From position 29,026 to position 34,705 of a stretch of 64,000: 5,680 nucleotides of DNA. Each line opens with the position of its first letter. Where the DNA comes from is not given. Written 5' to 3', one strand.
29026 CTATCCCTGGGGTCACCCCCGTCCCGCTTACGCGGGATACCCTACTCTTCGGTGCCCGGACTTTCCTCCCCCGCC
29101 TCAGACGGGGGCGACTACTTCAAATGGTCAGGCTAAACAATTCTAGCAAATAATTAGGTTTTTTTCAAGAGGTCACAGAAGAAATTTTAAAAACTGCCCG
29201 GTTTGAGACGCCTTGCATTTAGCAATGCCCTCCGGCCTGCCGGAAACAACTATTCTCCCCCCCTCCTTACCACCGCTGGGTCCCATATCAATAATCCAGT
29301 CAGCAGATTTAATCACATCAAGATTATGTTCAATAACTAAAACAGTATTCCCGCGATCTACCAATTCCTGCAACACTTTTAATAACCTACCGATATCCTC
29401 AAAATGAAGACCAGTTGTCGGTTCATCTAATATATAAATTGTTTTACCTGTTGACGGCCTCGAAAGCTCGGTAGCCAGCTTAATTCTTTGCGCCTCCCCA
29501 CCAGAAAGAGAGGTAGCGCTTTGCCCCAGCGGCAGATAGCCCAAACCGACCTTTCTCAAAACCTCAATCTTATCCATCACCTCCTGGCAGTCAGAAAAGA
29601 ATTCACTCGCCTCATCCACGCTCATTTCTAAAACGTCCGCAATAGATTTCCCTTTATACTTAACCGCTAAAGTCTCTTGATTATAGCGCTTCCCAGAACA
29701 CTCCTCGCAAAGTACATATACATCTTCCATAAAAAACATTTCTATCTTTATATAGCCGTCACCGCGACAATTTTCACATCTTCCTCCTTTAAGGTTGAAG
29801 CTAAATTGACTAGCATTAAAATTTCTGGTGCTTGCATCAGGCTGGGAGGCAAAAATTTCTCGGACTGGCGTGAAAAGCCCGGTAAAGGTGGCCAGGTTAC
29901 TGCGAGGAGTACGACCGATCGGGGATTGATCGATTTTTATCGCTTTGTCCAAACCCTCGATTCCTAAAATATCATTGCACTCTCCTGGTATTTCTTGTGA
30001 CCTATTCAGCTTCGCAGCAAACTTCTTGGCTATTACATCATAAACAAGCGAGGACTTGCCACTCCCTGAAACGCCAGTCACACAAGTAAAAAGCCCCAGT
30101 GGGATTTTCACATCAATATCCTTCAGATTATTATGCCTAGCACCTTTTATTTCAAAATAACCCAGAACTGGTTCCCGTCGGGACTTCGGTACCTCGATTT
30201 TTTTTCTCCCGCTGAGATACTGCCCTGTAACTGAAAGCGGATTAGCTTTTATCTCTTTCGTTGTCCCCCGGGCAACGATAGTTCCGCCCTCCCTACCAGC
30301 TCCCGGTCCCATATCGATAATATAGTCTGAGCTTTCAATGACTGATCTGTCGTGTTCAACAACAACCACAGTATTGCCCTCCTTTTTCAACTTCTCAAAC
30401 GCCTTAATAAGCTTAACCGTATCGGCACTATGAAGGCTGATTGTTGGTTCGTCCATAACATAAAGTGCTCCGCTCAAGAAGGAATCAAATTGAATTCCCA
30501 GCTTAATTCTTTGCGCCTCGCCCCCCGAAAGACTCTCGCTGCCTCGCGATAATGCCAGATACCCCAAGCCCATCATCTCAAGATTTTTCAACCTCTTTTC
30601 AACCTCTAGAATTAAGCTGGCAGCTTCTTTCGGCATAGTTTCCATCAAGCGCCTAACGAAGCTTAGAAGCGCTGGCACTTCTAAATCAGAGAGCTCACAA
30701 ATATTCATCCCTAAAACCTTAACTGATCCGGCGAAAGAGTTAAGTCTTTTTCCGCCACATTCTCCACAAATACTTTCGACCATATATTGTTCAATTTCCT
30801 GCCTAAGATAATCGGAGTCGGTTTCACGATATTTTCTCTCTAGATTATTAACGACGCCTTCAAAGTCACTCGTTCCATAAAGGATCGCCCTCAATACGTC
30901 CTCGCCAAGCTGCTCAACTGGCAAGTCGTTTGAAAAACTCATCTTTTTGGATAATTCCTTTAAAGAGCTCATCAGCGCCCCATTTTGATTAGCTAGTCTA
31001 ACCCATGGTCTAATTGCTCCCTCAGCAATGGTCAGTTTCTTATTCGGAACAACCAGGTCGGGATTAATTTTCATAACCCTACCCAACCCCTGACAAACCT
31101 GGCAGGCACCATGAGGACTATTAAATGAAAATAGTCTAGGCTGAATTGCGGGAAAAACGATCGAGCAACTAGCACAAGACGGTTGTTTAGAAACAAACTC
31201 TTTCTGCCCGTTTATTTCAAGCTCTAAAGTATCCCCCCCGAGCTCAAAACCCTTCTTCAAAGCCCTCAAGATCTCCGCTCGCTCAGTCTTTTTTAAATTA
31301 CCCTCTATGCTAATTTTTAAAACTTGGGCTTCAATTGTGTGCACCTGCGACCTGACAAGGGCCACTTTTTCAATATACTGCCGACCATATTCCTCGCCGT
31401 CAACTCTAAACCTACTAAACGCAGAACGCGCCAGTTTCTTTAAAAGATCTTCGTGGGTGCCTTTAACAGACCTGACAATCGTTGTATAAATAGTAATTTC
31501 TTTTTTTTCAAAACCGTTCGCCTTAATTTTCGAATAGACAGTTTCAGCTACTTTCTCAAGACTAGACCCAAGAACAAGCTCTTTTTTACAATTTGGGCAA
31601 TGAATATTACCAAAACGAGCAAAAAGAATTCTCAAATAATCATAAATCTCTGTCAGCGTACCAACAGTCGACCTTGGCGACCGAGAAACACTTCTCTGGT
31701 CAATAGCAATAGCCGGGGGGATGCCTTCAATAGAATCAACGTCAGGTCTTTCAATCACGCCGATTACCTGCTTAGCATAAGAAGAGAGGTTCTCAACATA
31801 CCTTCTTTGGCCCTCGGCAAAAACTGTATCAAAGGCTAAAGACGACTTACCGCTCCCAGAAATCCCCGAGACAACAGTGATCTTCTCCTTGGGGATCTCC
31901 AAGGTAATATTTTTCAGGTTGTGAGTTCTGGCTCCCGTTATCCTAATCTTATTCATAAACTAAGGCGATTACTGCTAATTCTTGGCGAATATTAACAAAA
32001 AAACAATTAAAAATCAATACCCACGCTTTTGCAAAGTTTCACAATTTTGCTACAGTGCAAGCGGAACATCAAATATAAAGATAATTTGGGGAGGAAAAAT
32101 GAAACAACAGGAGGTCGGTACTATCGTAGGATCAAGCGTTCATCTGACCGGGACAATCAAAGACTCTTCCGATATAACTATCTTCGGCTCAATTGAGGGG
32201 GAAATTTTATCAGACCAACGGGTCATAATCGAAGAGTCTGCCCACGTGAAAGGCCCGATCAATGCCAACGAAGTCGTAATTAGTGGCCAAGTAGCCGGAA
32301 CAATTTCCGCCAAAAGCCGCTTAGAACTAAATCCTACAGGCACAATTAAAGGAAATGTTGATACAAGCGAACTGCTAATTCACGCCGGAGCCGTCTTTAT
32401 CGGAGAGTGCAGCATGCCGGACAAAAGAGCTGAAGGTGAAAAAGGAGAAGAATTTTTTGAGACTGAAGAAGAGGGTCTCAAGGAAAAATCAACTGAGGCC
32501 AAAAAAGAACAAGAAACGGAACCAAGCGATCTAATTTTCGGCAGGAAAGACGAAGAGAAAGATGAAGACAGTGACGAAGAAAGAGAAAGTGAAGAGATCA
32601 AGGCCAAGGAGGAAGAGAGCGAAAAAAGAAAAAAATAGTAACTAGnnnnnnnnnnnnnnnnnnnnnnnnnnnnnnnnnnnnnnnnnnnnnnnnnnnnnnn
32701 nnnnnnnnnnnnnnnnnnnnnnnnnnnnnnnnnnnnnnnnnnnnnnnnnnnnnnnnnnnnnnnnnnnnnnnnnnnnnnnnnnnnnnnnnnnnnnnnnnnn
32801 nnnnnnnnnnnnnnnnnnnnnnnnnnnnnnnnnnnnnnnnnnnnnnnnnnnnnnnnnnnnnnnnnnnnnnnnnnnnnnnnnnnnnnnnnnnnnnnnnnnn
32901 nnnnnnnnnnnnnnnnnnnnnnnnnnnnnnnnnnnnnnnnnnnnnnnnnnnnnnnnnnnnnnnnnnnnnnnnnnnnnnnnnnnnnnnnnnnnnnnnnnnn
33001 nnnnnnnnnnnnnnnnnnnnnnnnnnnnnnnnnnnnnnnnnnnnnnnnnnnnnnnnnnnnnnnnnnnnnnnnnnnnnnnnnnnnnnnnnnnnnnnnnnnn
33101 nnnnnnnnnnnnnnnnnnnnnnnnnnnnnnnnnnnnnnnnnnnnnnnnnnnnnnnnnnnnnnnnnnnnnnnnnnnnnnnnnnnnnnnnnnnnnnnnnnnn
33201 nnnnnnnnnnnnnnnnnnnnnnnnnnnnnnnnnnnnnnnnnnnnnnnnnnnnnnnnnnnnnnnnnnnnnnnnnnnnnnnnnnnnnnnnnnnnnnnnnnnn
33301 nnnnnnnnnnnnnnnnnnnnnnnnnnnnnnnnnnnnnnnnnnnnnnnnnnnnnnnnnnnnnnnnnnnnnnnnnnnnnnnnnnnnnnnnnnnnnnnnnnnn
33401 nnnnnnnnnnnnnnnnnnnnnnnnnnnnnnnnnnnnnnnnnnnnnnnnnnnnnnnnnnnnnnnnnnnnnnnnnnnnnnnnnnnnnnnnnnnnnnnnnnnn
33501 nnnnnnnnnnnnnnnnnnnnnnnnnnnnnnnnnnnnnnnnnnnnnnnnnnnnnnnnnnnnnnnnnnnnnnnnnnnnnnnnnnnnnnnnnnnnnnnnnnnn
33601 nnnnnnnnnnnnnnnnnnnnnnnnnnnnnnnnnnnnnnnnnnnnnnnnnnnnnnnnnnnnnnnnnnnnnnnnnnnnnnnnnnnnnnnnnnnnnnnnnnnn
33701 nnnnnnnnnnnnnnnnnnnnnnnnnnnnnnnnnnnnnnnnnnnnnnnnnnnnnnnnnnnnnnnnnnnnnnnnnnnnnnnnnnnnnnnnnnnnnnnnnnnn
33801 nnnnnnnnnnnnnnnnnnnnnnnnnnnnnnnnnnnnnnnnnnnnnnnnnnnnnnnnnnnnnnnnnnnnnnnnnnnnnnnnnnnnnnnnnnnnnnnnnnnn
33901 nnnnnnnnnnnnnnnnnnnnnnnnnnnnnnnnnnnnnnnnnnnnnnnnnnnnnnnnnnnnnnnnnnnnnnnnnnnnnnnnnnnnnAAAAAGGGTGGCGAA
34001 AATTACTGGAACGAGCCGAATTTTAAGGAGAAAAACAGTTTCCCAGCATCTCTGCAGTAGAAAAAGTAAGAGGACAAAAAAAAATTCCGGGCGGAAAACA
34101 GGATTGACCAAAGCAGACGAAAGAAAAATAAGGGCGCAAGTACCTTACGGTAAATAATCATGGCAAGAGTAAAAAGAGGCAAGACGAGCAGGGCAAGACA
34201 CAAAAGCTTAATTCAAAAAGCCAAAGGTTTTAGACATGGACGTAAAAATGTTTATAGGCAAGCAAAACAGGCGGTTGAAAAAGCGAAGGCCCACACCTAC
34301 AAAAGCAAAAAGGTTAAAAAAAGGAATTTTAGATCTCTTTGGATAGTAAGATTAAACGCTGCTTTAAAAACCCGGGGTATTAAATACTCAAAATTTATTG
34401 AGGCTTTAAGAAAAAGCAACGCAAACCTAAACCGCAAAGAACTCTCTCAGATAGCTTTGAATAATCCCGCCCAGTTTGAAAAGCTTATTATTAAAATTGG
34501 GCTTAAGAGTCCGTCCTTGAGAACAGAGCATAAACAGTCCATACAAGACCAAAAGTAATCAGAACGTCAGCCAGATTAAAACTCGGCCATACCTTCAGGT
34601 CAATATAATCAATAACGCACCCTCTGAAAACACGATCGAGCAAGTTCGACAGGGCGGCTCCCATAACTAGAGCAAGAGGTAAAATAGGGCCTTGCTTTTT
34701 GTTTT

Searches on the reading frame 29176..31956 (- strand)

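Call 32: search_protein_families(library=pfam, proteins=[window:29176-31956:-], max_evalue=0.001)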
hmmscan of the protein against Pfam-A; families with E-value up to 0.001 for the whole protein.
window:29176-31956:- (927 aa): 10 families
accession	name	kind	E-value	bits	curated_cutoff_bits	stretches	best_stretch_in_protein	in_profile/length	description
PF17755.6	UvrA_DNA-bind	-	8.8e-24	84.4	23.2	1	299-390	2-110/110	UvrA DNA-binding domain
PF00005.33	ABC_tran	-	8.3e-18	65.7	25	1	797-848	86-137/137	ABC transporter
PF02463.25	SMC_N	-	2.1e-12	47.4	40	0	778-891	111-211/220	RecF/RecN/SMC N terminal domain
PF17760.6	UvrA_inter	-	6.8e-12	45.7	23.3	1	142-248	8-107/109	UvrA interaction domain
PF13304.12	AAA_21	-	3.5e-09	37.6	27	0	814-874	235-295/304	AAA domain, putative AbiEii toxin, Type IV TA system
PF20703.3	nSTAND1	-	3.5e-07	30.6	27.1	0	10-48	19-57/379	Novel STAND NTPase 1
PF13555.12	AAA_29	-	1.9e-06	27.9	27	0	18-44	16-44/61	P-loop containing region of AAA domain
PF13191.12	AAA_16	-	3.7e-06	28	32.6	0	622-663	25-63/167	AAA ATPase domain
PF13175.12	AAA_15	-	1.2e-05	25.6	32.1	0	497-532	330-365/374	AAA ATPase domain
PF03193.22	RsgA_GTPase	-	0.00015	22.1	30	0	11-41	94-123/174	RsgA GTPase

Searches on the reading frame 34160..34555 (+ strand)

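Call 32: search_protein_families(library=pfam, proteins=[window:34160-34555:+], max_evalue=0.001)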
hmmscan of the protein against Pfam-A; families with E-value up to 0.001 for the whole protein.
window:34160-34555:+ (132 aa): 1 family
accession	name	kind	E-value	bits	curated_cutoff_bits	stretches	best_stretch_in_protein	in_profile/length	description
PF00453.23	Ribosomal_L20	-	8.7e-35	119.5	30.8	1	3-109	1-107/107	Ribosomal protein L20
